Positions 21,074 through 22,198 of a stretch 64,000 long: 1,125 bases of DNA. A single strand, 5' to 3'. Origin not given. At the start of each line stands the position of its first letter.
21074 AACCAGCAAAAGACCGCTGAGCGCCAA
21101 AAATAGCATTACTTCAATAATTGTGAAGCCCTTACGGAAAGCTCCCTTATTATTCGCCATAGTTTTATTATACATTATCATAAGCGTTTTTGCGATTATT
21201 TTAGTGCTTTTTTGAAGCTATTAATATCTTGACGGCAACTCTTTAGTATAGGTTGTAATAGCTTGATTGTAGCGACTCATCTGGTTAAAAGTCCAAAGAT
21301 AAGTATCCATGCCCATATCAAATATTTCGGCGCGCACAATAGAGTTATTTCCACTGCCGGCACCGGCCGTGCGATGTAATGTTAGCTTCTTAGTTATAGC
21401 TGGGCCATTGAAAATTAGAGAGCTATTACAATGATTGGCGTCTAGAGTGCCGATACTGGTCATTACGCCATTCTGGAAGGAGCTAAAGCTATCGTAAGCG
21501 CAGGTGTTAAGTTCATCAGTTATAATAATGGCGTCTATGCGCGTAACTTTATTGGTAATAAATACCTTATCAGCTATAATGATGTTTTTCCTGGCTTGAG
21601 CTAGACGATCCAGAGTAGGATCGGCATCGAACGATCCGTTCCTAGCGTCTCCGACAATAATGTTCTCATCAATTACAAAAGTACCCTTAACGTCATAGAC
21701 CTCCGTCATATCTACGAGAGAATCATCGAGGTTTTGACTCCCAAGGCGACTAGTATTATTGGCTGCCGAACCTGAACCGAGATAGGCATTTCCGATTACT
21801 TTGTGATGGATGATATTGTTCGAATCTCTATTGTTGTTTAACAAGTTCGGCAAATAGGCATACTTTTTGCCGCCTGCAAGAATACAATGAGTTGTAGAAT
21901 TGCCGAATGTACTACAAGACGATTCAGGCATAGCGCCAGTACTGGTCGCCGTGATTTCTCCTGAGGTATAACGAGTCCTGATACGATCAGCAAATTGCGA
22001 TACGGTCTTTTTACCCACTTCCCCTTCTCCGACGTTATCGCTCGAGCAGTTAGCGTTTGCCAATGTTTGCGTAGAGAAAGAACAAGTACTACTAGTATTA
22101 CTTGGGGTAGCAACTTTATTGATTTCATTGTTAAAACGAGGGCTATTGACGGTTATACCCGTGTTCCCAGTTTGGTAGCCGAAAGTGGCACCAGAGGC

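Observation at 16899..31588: Minor-pilin operon headed by two giant secreted proteins: candidate PilY1-like tip/adhesion system with no recognisable family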

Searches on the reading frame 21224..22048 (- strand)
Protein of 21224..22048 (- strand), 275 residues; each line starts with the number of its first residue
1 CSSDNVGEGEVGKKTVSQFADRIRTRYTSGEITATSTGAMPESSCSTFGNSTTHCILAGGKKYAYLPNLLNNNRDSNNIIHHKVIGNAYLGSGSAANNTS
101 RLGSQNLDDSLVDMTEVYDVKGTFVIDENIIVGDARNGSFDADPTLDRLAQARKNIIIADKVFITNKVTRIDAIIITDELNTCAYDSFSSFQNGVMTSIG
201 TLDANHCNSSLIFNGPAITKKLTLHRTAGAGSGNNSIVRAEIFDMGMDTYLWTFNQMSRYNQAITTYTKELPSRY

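Call 57: search_solved_structures(query=A5, max_evalue=10)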
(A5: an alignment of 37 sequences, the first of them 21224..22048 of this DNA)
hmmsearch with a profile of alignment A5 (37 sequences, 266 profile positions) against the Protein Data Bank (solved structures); distinct sequences matched with E-value up to 10: 1.
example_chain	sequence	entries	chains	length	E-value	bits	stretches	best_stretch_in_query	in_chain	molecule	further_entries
6v4v_A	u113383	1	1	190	1.3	12.3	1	24-160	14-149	BON domain protein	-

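Call 67: predict_structure(alignment_id=A5)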
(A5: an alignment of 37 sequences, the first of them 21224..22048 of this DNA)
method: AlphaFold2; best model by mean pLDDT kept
length: 275 residues; sequences in the alignment: 37
mean_pLDDT: 82.9   pTM: 0.83
mean pLDDT of the five models: 82.9, 82.4, 81.7, 81.5, 80.4
residues with pLDDT >= 90: 135; 70-90: 86; 50-70: 34; < 50: 20
segments of 3 or more residues with pLDDT < 50: 104-108, 261-275
pLDDT, mean of each block of 10 residues (from residue 1): 66 85 91 92 91 91 85 81 96 72 52 80 96 81 79 90 96 96 95 92 88 94 93 83 84 71 42 39
secondary structure, 60 per line:
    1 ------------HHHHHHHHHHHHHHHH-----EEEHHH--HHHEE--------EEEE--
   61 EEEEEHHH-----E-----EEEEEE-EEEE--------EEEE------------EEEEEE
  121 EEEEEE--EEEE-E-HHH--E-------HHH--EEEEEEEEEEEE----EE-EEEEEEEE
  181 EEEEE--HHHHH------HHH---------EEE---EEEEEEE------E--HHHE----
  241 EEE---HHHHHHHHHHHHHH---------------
elements in order: H13-28 E34-36 E55-58 E61-65 E80-85 E87-90 E99-102 E115-126 E129-132 E154-165 E173-185 H188-192 E211-213 E217-223 E241-243 H247-260

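Call 69: fold_search(model_id=the predicted structure, library=pdb)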
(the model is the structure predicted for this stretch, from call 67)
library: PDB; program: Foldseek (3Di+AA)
matches with E <= 10: 23; with E <= 0.001: 0
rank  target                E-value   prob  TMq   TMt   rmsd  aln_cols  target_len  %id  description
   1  8x0z                  2.5e-01  0.47  0.21  0.26   9.2       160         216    9  Crystal structure of A101C/A120C mutant of FfIBP (released 2024-11-13)
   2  7ehk                  2.6e-01  0.35  0.21  0.25   9.9       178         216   11  Crystal structure of C107S mutant of FfIBP (released 2022-03-02)
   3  8x1l                  5.5e-01  0.21  0.20  0.25   9.0       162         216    9  Crystal structure of S96C/L132C mutant of FfIBP (released 2024-11-13)
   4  4nu3_A                6.1e-01  0.51  0.25  0.29   5.8       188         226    9  Crystal structure of mFfIBP, a capping head region swapped mutant of ice-binding protein (released 2014-04-16)
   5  7bwy_A                1.4e+00  0.21  0.23  0.29   5.5       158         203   13  Crystal structure of ice-binding protein from an Antarctic ascomycete, Antarctomyces psychrotrophicus. (released 2020-05-27)
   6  9lhs                  1.7e+00  0.15  0.28  0.32   7.9       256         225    8  Crystal structure of an ice-binding protein from Candidatus Cryosericum odellii (released 2025-09-03)
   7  4nu3_B                1.9e+00  0.25  0.25  0.30   5.0       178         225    8  Crystal structure of mFfIBP, a capping head region swapped mutant of ice-binding protein (released 2014-04-16)
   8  9lhn_B                2.6e+00  0.12  0.28  0.32   6.8       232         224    9  Crystal structure of Ice binding protein from Candidatus Cryosericum odellii SMC5 (released 2025-09-03)
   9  8x1p                  2.6e+00  0.08  0.20  0.25   7.8       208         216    8  Crystal structure of G160C/S176C mutant of FfIBP (released 2024-11-13)
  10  6eio                  2.7e+00  0.09  0.18  0.22   9.4       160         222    8  Crystal structure of an ice binding protein from an Antarctic Biological Consortium (released 2018-03-28)
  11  8x1o                  2.9e+00  0.07  0.18  0.22  10.1       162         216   10  Crystal structure of M249C/N270C mutant of FfIBP (released 2024-11-13)
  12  5awf_A                4.6e+00  0.01  0.10  0.08  17.9       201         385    8  Crystal structure of SufB-SufC-SufD complex from Escherichia coli (released 2015-11-11)
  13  5uyt_A                5.7e+00  0.01  0.11  0.08  14.0       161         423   10  Crystal structure of ice binding protein from an Antarctic bacterium Flavobacteriaceae (released 2017-10-25)
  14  4ygu_D                6.3e+00  0.01  0.10  0.15  12.9       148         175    6  Crystal structure of a putative adhesin (BACEGG_01763) from Bacteroides eggerthii DSM 20697 at 2.20 A resolution (released 2015-03-11)
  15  4ygu_A                7.0e+00  0.04  0.15  0.24   9.6       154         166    9  Crystal structure of a putative adhesin (BACEGG_01763) from Bacteroides eggerthii DSM 20697 at 2.20 A resolution (released 2015-03-11)
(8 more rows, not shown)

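Call 73: find_homologous_proteins(query=A5, max_evalue=0.00001)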
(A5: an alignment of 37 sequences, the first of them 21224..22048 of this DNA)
Query A5 (37 sequences) (275 aa, profile of the alignment): 7 proteins with E <= 0.00001 among 4063 candidates.
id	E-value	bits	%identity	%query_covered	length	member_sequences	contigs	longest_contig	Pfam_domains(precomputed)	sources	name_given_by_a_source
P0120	1.0e-71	260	38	95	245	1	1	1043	-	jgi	jgi:hypothetical protein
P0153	1.2e-68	250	43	93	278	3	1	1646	-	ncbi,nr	ncbi:MAG: hypothetical protein IIT64_09730, partial [Bacteroidaceae bacterium]|nr:hypothetical prote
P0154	1.3e-57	214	53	44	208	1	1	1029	-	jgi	jgi:hypothetical protein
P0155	4.7e-52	196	36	73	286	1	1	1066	-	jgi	jgi:hypothetical protein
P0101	1.3e-50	191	49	55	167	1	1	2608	-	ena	-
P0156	1.0e-48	185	48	44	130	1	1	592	-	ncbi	-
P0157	2.1e-33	135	38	40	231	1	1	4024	-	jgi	jgi:hypothetical protein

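Call 85: find_homologous_proteins(query=A4, max_evalue=1e-8)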
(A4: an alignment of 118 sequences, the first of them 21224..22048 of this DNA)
Query A4 (118 sequences) (275 aa, profile of the alignment): 49 proteins with E <= 1e-8 among 8000 candidates.
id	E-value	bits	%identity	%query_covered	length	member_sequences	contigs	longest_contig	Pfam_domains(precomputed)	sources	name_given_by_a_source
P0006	1.0e-265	903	36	98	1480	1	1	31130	-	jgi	-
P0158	1.0e-262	893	35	100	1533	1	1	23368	-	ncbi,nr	ncbi:MAG: hypothetical protein K6F57_04845 [Candidatus Saccharibacteria bacterium]|nr:hypothetical p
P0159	1.6e-260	886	45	100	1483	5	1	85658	-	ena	-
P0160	1.5e-258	880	43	100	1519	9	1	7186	-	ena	-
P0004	1.7e-258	879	43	100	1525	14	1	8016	-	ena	-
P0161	2.3e-258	879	36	100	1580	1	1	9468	-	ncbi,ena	-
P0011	4.1e-258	878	38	99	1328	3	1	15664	-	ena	-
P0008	6.6e-258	877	35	99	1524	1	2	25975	-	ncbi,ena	-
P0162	8.8e-257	874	43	100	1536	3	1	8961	-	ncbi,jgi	jgi:hypothetical protein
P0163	1.9e-255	869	43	100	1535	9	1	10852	-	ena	-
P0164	3.7e-255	868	41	100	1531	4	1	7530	-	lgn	-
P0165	4.6e-255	868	44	100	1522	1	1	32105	-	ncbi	-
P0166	7.1e-255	867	44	100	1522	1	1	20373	-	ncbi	-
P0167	7.3e-255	867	44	100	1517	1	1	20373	-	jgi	jgi:hypothetical protein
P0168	1.3e-254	867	35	98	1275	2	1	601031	-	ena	-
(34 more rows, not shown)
